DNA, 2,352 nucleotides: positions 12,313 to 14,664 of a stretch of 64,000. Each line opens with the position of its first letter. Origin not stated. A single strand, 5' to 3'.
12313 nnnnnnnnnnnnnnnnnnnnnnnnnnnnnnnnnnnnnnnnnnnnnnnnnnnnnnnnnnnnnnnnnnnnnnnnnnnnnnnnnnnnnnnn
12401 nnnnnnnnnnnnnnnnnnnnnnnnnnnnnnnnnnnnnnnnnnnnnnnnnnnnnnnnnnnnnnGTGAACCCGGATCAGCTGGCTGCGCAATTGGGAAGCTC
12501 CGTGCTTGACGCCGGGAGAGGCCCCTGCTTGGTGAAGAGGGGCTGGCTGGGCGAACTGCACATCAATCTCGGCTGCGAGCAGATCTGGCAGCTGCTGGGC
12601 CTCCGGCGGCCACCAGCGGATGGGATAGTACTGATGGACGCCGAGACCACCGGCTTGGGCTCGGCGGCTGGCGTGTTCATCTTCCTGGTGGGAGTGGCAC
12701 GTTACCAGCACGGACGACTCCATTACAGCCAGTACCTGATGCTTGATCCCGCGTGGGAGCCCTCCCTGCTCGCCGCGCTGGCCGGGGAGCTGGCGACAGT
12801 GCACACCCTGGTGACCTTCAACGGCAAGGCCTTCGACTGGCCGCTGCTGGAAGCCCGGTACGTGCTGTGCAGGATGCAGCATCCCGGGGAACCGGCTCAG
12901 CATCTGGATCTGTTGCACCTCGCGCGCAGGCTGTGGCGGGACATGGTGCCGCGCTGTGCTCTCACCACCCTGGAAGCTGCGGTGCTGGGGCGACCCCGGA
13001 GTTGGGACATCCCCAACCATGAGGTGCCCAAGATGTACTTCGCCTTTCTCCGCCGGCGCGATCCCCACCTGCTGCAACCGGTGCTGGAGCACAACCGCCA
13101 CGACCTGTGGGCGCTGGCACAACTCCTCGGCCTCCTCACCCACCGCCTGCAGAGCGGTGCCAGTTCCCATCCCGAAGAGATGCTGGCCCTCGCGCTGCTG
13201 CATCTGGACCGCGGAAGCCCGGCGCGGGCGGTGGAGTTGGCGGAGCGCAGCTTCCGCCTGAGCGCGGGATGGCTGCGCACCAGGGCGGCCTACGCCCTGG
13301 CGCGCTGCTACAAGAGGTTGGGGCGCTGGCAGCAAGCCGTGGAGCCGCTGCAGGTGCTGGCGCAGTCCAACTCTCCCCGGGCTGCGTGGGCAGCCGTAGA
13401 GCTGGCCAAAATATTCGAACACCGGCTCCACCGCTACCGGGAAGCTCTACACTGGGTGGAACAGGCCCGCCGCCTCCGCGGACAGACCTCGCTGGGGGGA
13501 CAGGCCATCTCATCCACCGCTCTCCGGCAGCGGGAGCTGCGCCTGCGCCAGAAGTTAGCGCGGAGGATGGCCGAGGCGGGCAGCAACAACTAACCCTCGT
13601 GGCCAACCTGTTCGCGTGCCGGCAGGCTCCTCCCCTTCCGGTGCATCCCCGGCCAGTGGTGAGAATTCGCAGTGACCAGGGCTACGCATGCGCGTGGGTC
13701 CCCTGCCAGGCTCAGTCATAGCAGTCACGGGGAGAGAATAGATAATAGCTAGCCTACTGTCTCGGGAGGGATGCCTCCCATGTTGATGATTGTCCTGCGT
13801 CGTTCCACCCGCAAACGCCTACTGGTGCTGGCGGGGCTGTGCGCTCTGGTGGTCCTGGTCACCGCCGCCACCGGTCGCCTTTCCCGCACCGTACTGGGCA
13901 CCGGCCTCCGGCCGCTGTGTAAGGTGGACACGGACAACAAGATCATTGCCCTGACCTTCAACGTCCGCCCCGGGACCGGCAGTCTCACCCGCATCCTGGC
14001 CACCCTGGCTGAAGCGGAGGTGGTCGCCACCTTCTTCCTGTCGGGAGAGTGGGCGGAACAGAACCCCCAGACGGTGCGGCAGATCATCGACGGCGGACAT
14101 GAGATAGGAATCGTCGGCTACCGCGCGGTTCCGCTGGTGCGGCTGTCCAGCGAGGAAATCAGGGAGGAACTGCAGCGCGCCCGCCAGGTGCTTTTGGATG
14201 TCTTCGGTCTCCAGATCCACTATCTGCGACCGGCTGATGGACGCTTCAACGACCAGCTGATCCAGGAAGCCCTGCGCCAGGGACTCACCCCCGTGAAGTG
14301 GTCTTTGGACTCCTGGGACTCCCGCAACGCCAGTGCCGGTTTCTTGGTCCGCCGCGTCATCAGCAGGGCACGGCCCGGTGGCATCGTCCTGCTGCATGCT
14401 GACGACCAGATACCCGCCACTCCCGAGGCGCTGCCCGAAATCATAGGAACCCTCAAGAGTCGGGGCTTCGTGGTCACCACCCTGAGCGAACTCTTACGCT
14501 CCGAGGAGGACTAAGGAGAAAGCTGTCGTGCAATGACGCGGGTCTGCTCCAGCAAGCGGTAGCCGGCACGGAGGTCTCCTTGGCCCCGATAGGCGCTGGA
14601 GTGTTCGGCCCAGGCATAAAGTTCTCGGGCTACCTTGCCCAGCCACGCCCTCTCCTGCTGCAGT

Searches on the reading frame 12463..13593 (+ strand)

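Call 19: search_protein_families(library=pfam, proteins=[window:12463-13593:+], max_evalue=0.00001)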
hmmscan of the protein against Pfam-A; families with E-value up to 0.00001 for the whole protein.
window:12463-13593:+ (376 aa): 3 families
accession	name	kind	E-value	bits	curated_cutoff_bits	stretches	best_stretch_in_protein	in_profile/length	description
PF13482.12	RNase_H_2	-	1.6e-32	113.2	22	1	58-224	3-163/165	RNase_H superfamily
PF12895.13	ANAPC3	-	8e-09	36.1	27.2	1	228-296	14-79/82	Anaphase-promoting complex, cyclosome, subunit 3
PF13424.12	TPR_12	-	9.8e-08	32.5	30.1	0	241-297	6-69/77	Tetratricopeptide repeat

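Call 69: search_protein_families(library=ncbifam, proteins=[window:12463-13593:+], max_evalue=0.001)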
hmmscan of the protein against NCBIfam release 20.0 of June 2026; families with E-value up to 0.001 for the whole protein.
window:12463-13593:+ (376 aa): 0 families

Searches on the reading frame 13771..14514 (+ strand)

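Call 19: search_protein_families(library=pfam, proteins=[window:13771-14514:+], max_evalue=0.00001)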
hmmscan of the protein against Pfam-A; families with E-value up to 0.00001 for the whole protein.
window:13771-14514:+ (247 aa): 1 family
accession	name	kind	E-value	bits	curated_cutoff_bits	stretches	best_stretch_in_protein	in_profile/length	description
PF01522.26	Polysacc_deac_1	-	1.1e-26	93.6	23.1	1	52-174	2-123/124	Polysaccharide deacetylase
